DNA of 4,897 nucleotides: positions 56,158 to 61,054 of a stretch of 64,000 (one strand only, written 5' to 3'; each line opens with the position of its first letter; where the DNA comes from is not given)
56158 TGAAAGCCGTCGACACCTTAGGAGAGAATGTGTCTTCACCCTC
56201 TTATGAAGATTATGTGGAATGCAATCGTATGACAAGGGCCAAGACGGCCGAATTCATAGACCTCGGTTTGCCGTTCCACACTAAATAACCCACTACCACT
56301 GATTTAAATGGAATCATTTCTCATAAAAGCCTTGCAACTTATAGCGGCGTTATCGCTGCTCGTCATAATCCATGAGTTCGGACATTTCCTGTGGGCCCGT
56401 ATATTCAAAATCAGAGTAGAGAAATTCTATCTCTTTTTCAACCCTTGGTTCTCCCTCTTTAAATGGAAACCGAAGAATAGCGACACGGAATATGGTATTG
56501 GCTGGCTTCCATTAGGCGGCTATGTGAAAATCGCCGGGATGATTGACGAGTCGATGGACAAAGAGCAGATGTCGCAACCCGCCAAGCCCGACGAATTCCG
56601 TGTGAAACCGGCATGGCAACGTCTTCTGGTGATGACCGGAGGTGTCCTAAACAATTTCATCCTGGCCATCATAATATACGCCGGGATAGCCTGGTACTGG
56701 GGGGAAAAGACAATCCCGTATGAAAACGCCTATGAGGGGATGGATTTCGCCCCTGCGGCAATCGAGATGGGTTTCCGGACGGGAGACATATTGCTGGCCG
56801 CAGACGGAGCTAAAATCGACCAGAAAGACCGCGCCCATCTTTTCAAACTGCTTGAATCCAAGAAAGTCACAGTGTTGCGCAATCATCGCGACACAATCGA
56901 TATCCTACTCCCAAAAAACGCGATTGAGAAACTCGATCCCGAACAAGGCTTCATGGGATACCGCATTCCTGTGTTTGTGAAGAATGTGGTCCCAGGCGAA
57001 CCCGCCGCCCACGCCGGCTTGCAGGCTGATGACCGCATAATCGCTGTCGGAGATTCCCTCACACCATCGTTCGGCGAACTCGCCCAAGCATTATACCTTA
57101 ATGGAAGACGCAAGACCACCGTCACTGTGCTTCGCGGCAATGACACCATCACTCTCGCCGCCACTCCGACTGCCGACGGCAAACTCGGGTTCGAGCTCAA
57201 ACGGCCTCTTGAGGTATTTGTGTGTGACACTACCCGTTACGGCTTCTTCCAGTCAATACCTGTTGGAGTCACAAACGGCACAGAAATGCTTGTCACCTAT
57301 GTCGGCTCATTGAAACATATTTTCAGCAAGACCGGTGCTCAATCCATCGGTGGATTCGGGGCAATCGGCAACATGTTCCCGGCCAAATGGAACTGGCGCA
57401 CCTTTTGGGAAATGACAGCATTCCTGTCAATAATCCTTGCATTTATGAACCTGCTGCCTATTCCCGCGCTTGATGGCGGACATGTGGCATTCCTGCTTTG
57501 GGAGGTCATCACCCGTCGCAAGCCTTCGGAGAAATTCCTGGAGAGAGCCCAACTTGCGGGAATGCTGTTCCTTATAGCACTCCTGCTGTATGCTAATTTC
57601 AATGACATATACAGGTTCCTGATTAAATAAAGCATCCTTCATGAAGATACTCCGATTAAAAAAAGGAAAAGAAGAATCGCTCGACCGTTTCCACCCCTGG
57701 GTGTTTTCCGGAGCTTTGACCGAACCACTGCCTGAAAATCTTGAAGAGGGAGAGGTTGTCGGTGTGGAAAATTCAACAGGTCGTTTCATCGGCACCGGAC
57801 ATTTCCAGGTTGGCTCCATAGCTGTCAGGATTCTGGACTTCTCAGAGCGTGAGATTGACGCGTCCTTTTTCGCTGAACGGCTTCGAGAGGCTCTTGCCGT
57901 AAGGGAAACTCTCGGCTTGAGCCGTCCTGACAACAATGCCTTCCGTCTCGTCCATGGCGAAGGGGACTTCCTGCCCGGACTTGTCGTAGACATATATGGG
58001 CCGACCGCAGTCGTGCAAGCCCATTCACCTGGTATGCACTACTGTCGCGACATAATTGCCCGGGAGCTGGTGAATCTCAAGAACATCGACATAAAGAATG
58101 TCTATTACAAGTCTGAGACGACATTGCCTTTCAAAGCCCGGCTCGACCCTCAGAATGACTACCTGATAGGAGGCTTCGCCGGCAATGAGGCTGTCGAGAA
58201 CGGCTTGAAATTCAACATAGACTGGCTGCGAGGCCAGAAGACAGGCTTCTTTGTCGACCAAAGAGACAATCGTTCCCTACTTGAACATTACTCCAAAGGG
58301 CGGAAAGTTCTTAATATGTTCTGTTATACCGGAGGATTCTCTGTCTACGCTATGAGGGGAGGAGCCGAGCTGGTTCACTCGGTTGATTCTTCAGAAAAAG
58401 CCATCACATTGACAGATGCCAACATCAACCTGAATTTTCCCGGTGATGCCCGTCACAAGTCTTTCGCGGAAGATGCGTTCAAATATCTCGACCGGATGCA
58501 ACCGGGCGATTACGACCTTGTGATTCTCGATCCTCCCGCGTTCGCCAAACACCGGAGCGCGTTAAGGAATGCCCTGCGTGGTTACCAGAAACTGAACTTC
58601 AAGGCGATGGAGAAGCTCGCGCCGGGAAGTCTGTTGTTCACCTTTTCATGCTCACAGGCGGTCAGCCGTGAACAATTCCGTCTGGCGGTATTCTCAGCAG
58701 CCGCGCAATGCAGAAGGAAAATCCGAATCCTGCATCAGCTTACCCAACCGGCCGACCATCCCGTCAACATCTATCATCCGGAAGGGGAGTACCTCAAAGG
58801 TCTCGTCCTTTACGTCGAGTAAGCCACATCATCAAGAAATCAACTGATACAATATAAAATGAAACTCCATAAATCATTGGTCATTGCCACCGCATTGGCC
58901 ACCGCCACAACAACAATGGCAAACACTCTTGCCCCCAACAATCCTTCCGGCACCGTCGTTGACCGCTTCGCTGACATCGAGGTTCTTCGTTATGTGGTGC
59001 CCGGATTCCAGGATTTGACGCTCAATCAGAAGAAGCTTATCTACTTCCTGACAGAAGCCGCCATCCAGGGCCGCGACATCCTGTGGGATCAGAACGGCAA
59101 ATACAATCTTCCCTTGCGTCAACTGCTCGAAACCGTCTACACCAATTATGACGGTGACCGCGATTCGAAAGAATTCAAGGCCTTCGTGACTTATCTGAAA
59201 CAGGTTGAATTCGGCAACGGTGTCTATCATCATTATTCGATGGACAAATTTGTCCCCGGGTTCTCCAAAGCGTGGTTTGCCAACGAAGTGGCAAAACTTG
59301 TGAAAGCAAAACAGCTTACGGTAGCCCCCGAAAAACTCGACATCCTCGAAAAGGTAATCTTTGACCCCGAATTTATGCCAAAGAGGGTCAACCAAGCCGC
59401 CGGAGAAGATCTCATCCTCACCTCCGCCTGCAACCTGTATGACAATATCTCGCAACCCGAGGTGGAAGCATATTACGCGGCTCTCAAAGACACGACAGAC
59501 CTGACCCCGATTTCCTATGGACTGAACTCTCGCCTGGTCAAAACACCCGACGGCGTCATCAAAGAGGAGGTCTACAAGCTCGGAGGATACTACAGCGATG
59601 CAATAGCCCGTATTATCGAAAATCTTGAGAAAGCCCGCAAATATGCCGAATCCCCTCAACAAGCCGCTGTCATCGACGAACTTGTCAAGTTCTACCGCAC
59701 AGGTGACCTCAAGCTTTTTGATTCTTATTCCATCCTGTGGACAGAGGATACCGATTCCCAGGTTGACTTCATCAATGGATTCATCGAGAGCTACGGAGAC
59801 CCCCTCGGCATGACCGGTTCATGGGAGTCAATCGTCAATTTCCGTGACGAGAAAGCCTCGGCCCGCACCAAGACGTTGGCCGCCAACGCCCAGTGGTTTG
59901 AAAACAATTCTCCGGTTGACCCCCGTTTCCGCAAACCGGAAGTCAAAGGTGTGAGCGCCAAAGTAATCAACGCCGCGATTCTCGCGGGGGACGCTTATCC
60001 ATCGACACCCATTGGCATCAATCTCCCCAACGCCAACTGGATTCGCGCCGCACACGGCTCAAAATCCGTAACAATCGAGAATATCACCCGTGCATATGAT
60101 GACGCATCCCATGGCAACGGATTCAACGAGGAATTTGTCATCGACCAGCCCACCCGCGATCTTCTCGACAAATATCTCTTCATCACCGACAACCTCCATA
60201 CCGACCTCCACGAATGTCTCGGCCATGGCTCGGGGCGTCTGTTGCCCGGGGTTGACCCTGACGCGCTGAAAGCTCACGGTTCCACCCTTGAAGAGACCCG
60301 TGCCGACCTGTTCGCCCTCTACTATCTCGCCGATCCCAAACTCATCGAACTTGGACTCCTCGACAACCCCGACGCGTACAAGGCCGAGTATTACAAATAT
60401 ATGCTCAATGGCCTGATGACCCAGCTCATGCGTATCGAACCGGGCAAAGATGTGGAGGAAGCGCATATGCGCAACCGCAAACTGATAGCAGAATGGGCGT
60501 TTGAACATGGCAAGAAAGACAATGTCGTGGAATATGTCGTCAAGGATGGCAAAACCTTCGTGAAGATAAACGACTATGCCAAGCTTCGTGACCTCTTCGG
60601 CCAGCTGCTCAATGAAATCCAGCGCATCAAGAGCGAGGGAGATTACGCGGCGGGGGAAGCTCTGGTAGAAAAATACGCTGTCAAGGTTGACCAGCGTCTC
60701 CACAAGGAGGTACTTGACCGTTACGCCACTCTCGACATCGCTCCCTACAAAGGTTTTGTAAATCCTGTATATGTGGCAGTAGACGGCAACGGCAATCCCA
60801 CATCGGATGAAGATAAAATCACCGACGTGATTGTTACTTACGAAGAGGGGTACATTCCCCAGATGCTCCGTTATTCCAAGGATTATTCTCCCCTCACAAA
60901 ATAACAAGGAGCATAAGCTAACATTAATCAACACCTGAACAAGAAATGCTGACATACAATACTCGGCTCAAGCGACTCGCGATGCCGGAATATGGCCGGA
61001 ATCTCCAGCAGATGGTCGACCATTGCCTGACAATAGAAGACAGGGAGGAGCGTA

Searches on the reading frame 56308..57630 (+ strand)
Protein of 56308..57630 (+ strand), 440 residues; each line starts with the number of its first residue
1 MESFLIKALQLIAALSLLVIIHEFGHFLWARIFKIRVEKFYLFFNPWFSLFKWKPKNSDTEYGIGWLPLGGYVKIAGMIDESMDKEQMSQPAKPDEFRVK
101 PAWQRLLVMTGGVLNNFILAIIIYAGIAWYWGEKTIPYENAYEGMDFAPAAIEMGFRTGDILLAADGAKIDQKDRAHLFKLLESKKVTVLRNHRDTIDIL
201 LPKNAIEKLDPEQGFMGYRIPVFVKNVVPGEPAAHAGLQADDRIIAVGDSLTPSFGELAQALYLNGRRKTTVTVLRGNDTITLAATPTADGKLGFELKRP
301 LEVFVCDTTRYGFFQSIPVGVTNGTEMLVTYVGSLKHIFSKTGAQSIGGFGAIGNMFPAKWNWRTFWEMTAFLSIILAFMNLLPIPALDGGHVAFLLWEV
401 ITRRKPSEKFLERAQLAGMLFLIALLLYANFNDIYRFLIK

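Call 80: search_protein_families(library=pfam, proteins=[window:56308-57630:+], max_evalue=0.00001)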
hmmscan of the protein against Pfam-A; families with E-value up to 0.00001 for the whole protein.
window:56308-57630:+ (440 aa): 4 families
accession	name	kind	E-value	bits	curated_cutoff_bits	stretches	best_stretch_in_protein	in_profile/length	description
PF02163.28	Peptidase_M50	-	1.2e-51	175.7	27.2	1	11-425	2-221/221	Peptidase family M50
PF17820.7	PDZ_6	-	1.4e-14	54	27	1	223-276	1-54/54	PDZ domain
PF13180.12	PDZ_2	-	3.9e-12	46.7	27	1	222-283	14-76/80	PDZ domain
PF00595.29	PDZ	-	3.7e-09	37.3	23.2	1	220-273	25-77/81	PDZ domain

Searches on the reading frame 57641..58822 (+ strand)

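Call 80: search_protein_families(library=pfam, proteins=[window:57641-58822:+], max_evalue=0.00001)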
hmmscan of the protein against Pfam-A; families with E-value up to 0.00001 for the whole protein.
window:57641-58822:+ (393 aa): 3 families
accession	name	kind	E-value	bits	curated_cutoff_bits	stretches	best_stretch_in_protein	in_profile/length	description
PF10672.15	Methyltrans_SAM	-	4.1e-26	92.3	27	1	169-343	72-245/286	S-adenosylmethionine-dependent methyltransferase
PF17785.7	PUA_3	-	3.2e-17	62.5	22.6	1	4-67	1-64/64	PUA-like domain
PF03602.21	Cons_hypoth95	-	1.7e-07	31.5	24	1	213-305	35-127/182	Conserved hypothetical protein 95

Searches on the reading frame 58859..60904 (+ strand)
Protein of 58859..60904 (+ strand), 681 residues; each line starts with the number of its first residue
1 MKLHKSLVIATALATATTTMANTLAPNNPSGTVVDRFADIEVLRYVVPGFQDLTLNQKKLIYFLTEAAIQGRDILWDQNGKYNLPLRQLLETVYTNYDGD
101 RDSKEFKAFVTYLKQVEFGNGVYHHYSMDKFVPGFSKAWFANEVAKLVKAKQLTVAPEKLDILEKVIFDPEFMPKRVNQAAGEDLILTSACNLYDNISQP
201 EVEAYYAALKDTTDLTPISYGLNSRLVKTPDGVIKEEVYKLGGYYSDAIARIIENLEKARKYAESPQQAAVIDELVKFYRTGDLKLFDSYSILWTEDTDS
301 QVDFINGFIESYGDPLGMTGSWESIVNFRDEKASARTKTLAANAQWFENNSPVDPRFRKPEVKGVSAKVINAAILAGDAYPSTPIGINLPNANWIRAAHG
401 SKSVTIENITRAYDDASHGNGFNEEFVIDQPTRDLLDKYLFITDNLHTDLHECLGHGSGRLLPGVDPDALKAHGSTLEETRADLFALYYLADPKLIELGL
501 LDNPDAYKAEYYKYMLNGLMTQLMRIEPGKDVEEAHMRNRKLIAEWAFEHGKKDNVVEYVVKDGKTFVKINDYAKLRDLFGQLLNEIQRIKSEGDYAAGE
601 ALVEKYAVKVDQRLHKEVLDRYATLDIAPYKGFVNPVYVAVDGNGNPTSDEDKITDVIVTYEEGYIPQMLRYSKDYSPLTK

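Call 80: search_protein_families(library=pfam, proteins=[window:58859-60904:+], max_evalue=0.00001)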
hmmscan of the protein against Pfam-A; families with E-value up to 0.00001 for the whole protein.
window:58859-60904:+ (681 aa): 1 family
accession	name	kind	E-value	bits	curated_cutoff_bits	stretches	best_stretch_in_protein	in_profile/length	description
PF03571.21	Peptidase_M49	-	1.4e-47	162.8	21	2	238-464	94-311/548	Peptidase family M49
